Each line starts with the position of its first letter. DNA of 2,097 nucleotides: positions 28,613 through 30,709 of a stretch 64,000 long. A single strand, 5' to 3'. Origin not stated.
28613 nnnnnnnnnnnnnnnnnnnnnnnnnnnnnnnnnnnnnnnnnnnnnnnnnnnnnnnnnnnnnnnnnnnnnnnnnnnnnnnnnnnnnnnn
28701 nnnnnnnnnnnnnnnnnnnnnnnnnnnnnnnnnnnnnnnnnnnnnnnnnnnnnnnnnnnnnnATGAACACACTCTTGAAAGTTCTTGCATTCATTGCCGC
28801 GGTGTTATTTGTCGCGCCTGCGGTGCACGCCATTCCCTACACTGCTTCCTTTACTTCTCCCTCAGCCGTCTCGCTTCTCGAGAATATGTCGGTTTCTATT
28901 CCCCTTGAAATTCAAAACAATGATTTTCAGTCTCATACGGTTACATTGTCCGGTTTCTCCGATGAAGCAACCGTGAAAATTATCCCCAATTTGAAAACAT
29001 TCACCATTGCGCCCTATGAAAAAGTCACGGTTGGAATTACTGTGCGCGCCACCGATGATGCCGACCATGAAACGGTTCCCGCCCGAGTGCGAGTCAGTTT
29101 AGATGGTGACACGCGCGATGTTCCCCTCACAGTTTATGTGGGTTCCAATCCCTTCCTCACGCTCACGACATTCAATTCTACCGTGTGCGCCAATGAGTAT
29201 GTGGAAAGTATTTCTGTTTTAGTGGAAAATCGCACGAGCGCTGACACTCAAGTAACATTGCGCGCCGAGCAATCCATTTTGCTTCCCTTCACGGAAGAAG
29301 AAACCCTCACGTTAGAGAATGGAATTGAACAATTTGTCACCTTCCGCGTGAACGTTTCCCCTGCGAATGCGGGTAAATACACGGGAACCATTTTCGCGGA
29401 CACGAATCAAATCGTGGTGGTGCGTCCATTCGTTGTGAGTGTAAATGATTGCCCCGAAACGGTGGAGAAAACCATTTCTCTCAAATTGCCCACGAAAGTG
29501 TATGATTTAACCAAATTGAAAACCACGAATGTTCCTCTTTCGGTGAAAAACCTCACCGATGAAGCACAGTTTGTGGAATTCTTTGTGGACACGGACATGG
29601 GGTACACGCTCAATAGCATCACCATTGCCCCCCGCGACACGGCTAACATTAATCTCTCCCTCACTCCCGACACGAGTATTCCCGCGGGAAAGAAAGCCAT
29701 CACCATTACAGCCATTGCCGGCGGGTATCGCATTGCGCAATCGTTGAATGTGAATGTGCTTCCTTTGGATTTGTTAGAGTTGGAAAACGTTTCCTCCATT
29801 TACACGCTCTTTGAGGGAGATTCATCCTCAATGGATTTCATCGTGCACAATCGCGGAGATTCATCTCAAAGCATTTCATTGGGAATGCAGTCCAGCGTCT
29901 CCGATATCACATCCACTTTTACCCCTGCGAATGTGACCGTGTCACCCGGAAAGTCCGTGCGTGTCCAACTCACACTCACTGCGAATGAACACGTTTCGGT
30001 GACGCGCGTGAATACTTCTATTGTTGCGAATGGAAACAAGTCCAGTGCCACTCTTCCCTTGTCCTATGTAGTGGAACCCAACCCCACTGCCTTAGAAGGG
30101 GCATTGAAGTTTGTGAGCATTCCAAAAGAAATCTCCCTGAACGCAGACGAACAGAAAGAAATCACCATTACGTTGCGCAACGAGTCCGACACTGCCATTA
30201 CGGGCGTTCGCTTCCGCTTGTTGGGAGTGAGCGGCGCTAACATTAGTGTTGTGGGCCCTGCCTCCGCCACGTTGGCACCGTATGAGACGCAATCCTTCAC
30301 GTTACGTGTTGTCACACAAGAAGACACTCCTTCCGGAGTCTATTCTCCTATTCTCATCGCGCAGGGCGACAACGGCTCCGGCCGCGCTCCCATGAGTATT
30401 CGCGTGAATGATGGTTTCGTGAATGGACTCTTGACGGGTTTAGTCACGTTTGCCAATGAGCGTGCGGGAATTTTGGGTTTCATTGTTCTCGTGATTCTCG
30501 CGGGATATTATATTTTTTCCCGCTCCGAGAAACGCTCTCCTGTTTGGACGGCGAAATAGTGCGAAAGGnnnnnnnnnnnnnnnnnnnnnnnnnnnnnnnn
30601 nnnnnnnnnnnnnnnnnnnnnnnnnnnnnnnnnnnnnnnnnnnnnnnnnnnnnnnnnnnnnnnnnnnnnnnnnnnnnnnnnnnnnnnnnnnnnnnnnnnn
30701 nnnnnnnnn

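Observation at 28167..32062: Three-gene operon of signal-peptide plus C-terminal-TM surface proteins (possible adhesive fibre/S-layer module)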

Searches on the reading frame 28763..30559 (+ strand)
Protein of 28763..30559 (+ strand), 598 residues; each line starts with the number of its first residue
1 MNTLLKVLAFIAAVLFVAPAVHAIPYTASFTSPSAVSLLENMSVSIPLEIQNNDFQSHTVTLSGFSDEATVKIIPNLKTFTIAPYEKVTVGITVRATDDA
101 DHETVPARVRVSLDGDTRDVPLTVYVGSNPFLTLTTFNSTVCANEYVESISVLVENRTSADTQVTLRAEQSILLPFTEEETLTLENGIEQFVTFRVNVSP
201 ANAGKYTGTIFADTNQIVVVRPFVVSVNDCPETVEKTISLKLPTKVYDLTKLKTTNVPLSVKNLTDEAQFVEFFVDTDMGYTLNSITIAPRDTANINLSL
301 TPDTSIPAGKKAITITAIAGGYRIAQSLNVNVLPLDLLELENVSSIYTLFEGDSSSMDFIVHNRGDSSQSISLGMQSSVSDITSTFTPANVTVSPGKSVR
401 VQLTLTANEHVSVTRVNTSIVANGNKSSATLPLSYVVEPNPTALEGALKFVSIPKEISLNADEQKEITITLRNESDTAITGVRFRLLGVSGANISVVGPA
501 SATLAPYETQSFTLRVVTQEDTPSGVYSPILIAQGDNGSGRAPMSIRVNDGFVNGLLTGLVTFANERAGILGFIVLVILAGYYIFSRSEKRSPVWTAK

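Call 3: search_protein_families(library=pfam, proteins=[window:28763-30559:+], max_evalue=1)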
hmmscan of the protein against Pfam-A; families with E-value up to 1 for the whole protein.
window:28763-30559:+ (598 aa): 17 families
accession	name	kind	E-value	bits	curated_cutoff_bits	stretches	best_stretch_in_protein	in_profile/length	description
PF11614.14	FixG_C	-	3.3e-11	43.8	25.6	2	48-116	37-105/119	IG-like fold at C-terminal of FixG, putative oxidoreductase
PF22544.2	HYDIN_VesB_CFA65-like_Ig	-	3.3e-07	30.9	25.5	1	338-428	3-92/100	HYDIN/CFA65/VesB-like, Ig-like domain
PF22067.2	Cep192_D3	-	0.00019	21.9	27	0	355-413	19-75/99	Cep192 domain 3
PF10633.15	NPCBM_assoc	-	0.00039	21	24.4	1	460-527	2-69/78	NPCBM-associated, NEW3 domain of alpha-galactosidase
PF06280.18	fn3_5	-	0.00041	21.5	27.6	1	380-415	55-88/112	Fn3-like domain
PF15780.11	ASH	-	0.0031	18.1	27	0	380-418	49-87/98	Abnormal spindle-like microcephaly-assoc'd, ASPM-SPD-2-Hydin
PF24053.1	DUF7356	-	0.0071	16.7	27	0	351-413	31-90/105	Domain of unknown function (DUF7356)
PF14310.12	Fn3-like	-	0.0077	16.8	25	0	390-418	26-53/71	Fibronectin type III-like domain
PF07610.17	DUF1573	-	0.021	15.3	26.1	1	351-433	15-94/98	Protein of unknown function (DUF1573)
PF18368.7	Ig_GlcNase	-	0.027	15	26.3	0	457-514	25-84/105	Exo-beta-D-glucosaminidase Ig-fold domain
PF23316.1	Ig_DLEC1_6th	-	0.033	14.8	27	0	379-424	47-92/105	DLEC1 sixth Ig-like domain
PF16378.10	DUF4988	-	0.067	13.4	30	1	143-208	22-86/183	Domain of unknown function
PF24798.1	Ig-CFAP74_4th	-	0.077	13.6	28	0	43-102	16-73/95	CFAP74 forth Ig-like domain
PF05506.17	PLipase_C_C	-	0.078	14.3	24.4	0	374-409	25-60/80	Bacterial phospholipase C, C-terminal domain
PF14059.11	DUF4251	-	0.081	13.4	27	1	407-496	30-119/133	Domain of unknown function (DUF4251)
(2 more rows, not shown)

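Call 4: search_protein_families(library=ncbifam, proteins=[window:28763-30559:+], max_evalue=1)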
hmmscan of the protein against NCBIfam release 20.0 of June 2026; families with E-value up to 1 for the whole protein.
window:28763-30559:+ (598 aa): 3 families
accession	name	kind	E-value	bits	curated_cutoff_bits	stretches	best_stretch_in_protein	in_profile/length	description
NF038353.1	FxLYD_dom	domain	0.043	13.7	23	1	464-519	3-60/71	FxLYD domain-containing protein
TIGR03102.1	halo_cynanin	subfamily_domain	0.086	12.9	93.8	1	353-420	7-73/115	halocyanin domain-containing protein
NF006593.0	PRK09126.1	equivalog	0.14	11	420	1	367-426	123-182/393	5-demethoxyubiquinol-8 5-hydroxylase UbiM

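Call 6: find_encoding_contigs(protein=window:28763-30559:+, flank=10000, max_places=6)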
Protein window:28763-30559:+ (598 aa): no gene with exactly this product is on record in the collection.

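Call 7: find_homologous_proteins(query=window:28763-30559:+, max_evalue=0.001)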
Query window:28763-30559:+ (598 aa): 14 proteins with E <= 0.001 among 8000 candidates.
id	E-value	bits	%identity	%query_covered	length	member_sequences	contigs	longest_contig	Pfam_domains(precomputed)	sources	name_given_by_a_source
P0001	0.0e+0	1193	92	100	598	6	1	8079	PF11614.15,PF14016.13,PF22544.3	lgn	-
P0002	7.8e-263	891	70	100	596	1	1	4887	PF22073.3,PF11614.15,PF18368.8,PF06280.19,PF22544.3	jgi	jgi:uncharacterized membrane protein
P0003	1.9e-258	877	67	100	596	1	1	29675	PF11614.15,PF18368.8,PF22544.3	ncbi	-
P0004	3.1e-251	853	66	100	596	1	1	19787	PF11614.15,PF18368.8,PF22067.3,PF22544.3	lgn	-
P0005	8.7e-249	845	64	100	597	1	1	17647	-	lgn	-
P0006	5.6e-230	783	61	100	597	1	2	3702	-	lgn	-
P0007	1.4e-199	682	55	97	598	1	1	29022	PF11614.15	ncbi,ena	-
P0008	3.5e-162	559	44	100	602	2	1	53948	PF22067.3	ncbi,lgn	-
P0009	5.2e-159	548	45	100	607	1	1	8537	-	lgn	-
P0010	5.3e-149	515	43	99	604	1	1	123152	-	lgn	-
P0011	1.9e-133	464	40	99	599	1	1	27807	PF10633.16,PF22544.3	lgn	-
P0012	7.5e-129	449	40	100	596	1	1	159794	-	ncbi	ncbi:MAG: hypothetical protein V1776_05060 [Candidatus Diapherotrites archaeon]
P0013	2.1e-114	401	36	99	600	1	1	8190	PF22544.3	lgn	-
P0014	8.6e-107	376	37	100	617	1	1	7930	-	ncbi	-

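Call 8: find_encoding_contigs(protein=P0012, flank=10000, max_places=2)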
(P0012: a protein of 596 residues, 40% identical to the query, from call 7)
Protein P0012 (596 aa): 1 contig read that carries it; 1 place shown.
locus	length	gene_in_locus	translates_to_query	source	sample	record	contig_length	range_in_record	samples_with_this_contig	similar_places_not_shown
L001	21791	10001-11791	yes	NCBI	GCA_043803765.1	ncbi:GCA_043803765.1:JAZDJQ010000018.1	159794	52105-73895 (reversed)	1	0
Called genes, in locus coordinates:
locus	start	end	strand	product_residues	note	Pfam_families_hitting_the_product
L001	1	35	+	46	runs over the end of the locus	-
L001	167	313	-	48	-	-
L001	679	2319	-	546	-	PF00118:Cpn60_TCP1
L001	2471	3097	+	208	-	PF01163:RIO1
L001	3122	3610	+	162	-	-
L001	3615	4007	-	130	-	-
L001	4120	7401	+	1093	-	-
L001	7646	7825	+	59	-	-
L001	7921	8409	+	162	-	-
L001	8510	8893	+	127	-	-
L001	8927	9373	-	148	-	PF04073:tRNA_edit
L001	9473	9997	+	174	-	-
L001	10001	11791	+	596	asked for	-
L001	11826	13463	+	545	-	PF10633:NPCBM_assoc (faint)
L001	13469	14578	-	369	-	-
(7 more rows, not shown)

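Call 9: find_encoding_contigs(protein=P0010, flank=10000, max_places=2)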
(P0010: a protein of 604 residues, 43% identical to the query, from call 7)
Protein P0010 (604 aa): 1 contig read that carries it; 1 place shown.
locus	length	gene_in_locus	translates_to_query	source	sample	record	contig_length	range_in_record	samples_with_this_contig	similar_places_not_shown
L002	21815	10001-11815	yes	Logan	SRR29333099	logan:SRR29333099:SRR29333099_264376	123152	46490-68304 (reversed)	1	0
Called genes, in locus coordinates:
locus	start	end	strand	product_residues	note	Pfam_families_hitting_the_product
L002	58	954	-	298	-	-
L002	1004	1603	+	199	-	PF00069:Pkinase (weak)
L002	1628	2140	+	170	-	-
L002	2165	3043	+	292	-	-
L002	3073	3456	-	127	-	-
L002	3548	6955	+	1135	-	-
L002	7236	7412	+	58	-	-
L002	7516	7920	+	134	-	-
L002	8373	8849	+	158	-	-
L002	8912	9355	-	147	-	PF04073:tRNA_edit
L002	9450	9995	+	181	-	-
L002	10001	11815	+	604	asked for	-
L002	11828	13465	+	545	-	-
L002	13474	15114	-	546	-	-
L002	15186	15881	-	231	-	-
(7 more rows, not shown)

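Call 10: find_encoding_contigs(protein=P0008, flank=10000, max_places=2)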
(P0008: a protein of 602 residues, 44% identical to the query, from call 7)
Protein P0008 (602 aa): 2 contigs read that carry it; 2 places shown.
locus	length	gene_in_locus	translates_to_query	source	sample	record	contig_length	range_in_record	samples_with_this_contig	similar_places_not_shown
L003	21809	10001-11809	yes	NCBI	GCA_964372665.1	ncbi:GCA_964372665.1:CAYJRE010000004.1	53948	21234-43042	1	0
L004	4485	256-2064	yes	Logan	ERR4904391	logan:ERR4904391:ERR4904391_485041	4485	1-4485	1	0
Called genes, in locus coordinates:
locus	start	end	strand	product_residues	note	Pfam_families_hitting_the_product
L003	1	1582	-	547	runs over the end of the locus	PF00118:Cpn60_TCP1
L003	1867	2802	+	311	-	PF14343:PrcB_C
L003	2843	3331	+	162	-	-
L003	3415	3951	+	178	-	PF27765:UCP032817-like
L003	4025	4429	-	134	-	-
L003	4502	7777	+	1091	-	-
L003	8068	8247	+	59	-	-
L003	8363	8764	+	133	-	-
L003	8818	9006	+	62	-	-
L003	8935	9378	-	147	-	PF04073:tRNA_edit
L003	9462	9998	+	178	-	-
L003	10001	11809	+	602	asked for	PF22067:Cep192_D3 (faint)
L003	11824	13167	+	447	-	-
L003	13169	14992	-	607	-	-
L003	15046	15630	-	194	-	-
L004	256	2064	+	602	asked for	PF22067:Cep192_D3 (faint)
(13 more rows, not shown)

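Call 11: find_encoding_contigs(protein=P0003, flank=10000, max_places=2)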
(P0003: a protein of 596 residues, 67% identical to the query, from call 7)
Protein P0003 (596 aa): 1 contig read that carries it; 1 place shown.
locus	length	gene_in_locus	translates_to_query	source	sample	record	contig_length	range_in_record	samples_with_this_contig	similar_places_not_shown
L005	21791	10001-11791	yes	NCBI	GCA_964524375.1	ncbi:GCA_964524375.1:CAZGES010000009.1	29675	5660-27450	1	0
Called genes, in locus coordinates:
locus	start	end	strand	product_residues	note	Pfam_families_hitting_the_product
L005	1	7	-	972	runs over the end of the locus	PF00133:tRNA-synt_1, PF09334:tRNA-synt_1g (faint), PF08264:Anticodon_1, PF19302:DUF5915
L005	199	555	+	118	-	-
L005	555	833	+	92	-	-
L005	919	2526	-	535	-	PF00118:Cpn60_TCP1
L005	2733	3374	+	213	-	PF00069:Pkinase, PF01163:RIO1 (weak), PF03109:ABC1 (weak)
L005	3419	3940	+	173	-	-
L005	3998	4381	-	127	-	-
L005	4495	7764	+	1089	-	-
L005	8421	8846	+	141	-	-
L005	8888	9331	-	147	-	PF04073:tRNA_edit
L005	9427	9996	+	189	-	-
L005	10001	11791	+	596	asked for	PF18368:Ig_GlcNase (faint), PF11614:FixG_C (faint), PF22544:HYDIN_VesB_CFA65-like_Ig (faint)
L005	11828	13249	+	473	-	-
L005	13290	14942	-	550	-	-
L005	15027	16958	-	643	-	PF04851:ResIII (faint), PF06733:DEAD_2, PF13307:Helicase_C_2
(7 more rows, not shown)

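Call 23: find_related_loci(query=A1, collection=genome_contigs, flank=8000)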
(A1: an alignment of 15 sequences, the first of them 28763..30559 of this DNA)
Query A1 (598 aa) in genome_contigs; peptide patterns used: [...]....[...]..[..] (x = any residue, [..] = any of these).
20 stretches matched a pattern; 10 encode a relative of the query (tblastn E <= 1e-3); 10 distinct loci.
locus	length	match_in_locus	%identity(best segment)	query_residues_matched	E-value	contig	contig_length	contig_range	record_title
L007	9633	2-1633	66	54-598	0e+0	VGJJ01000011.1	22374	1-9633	MAG: Candidatus Iainarchaeum archaeon isolate M_DeepCast_50m_m2_156 M_DeepCast_50m_m2_156_Ga0194121_10003842, whole geno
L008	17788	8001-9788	67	1-598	0e+0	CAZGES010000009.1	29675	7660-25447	MAG TPA_asm: uncultured archaeon isolate SRP292972_co3_112 genome assembly, contig: NODE_964_length_29675_cov_4.973059,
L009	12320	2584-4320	56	19-598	0e+0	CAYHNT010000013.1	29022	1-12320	MAG TPA_asm: uncultured archaeon isolate ERP119705_co13_431 genome assembly, contig: NODE_1981_length_29022_cov_6.884731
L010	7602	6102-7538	63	1-483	0e+0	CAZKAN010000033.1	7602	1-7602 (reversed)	MAG TPA_asm: uncultured archaeon isolate SRP342105_co2_386 genome assembly, contig: NODE_10691_length_7602_cov_4.293759,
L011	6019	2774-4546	41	7-597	3e-153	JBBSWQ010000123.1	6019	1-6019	MAG: archaeon isolate H51-bin154_1 H51_bin154_1_000000000123, whole genome shotgun sequence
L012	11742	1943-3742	42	1-598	4e-148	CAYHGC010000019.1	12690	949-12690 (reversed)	MAG TPA_asm: uncultured archaeon isolate ERP119705_co12_117 genome assembly, contig: NODE_5936_length_12690_cov_5.567630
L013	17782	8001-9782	40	3-598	1e-120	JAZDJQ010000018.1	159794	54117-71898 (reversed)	MAG: Candidatus Iainarchaeum archaeon isolate MEGAHIT-group-0.495 k141_7396246, whole genome shotgun sequence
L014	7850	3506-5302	37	1-598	5e-116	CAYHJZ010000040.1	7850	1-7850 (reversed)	MAG TPA_asm: uncultured archaeon isolate ERP119705_co13_635 genome assembly, contig: NODE_11606_length_7850_cov_5.311097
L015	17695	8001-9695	33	1-563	1e-92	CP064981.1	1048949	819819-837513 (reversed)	MAG: Candidatus Iainarchaeum archaeon isolate Fred_18-Q3-R57-64_BAT3C.431 chromosome, complete genome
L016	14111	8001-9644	34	18-563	5e-91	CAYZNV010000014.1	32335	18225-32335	MAG TPA_asm: uncultured archaeon isolate SRP278252_co2_833 genome assembly, contig: NODE_2676_length_32335_cov_7.165830,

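Call 24: search_solved_structures(query=A1, max_evalue=1)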
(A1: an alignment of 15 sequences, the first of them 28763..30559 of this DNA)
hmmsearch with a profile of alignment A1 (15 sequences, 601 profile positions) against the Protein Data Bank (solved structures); distinct sequences matched with E-value up to 1: 1.
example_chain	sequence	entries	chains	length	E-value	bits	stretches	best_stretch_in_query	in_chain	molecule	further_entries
9l94_c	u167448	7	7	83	0.063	14.9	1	380-434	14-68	Large ribosomal subunit protein uL23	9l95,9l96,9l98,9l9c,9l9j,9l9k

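Call 33: predict_structure(alignment_id=A1)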
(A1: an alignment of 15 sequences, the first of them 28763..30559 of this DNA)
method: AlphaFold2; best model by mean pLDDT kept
length: 598 residues; sequences in the alignment: 15
mean_pLDDT: 82.6   pTM: 0.41
mean pLDDT of the five models: 82.6, 81.6, 80.6, 79.7, 78.6
residues with pLDDT >= 90: 256; 70-90: 249; 50-70: 55; < 50: 38
segments of 3 or more residues with pLDDT < 50: 15-22, 174-176, 552-564, 566-568, 589-598
pLDDT, mean of each block of 10 residues (from residue 1): 54 45 72 86 91 90 91 93 91 92 91 88 91 82 68 85 84 56 82 73 81 90 79 76 92 94 95 93 94 95 93 92 90 95 81 88 95 92 94 95 92 85 94 82 66 87 90 88 81 82 89 91 79 85 82 41 50 75 61 40
secondary structure, 60 per line:
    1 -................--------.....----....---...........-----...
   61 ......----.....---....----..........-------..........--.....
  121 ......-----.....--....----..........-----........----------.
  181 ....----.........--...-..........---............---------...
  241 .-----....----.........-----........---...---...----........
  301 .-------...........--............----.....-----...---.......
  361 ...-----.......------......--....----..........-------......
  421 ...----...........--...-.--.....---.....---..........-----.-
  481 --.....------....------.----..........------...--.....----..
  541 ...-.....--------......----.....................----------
elements in order: H2-17 E26-30 E35-38 E42-52 E58-66 E71-75 E79-82 E87-96 E104-113 E116-126 E132-136 E139-142 E147-156 E162-169 E180-184 E189-197 E204-213 E217-228 E238-241 E247-250 E255-263 E269-276 E280-282 E286-288 E293-301 E309-319 E322-333 E338-342 E348-350 E354-363 E369-375 E382-387 E390-393 E398-407 E415-423 E428-438 E448-452 E456-460 E464-473 E483-487 E494-497 E509-518 E525-527 E530-534 E539-543 E545-549 H558-563 H568-588

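Call 36: fold_search(model_id=the predicted structure, library=pdb)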
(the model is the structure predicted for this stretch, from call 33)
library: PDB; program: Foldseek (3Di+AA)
matches with E <= 10: 1972; with E <= 0.001: 565
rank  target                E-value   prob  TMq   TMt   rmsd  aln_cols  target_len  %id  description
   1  9ijj_C                1.5e-25  1.00  0.17  0.12  22.7       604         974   15  In situ structure of the central apparatus in mouse sperm axoneme. (released 2025-06-04)
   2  7som_D                1.3e-24  1.00  0.18  0.09  30.4       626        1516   12  Ciliary C2 central pair apparatus isolated from Chlamydomonas reinhardtii (released 2022-04-13)
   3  9ijj_h                1.9e-24  1.00  0.18  0.10  23.5       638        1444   11  In situ structure of the central apparatus in mouse sperm axoneme. (released 2025-06-04)
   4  7sqc_O0               3.0e-24  1.00  0.16  0.10  22.6       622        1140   13  Ciliary C1 central pair apparatus isolated from Chlamydomonas reinhardtii (released 2022-04-13)
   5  9ijj_O                7.3e-24  1.00  0.17  0.09  32.2       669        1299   10  In situ structure of the central apparatus in mouse sperm axoneme. (released 2025-06-04)
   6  7sqc_2B               2.1e-23  1.00  0.18  0.15  27.9       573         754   12  Ciliary C1 central pair apparatus isolated from Chlamydomonas reinhardtii (released 2022-04-13)
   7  7sqc_2A               7.1e-23  1.00  0.17  0.15  28.6       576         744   13  Ciliary C1 central pair apparatus isolated from Chlamydomonas reinhardtii (released 2022-04-13)
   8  9ijj_4I               3.3e-22  1.00  0.24  0.06  27.8       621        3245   12  In situ structure of the central apparatus in mouse sperm axoneme. (released 2025-06-04)
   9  9ijj_4G               2.5e-20  1.00  0.19  0.05  26.7       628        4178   10  In situ structure of the central apparatus in mouse sperm axoneme. (released 2025-06-04)
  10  9ijj_4J               3.3e-20  1.00  0.18  0.16  24.1       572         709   13  In situ structure of the central apparatus in mouse sperm axoneme. (released 2025-06-04)
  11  9ijj_4H               3.8e-20  1.00  0.16  0.04  39.1       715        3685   12  In situ structure of the central apparatus in mouse sperm axoneme. (released 2025-06-04)
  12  7n6g_4C               9.3e-20  1.00  0.18  0.17  26.6       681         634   10  C1 of central pair (released 2022-05-18)
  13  7sqc_F1               1.4e-19  1.00  0.19  0.21  21.1       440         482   16  Ciliary C1 central pair apparatus isolated from Chlamydomonas reinhardtii (released 2022-04-13)
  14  9ijj_P                2.8e-19  1.00  0.16  0.16  23.4       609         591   10  In situ structure of the central apparatus in mouse sperm axoneme. (released 2025-06-04)
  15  9ijj_4A               4.1e-19  1.00  0.17  0.07  19.0       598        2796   11  In situ structure of the central apparatus in mouse sperm axoneme. (released 2025-06-04)
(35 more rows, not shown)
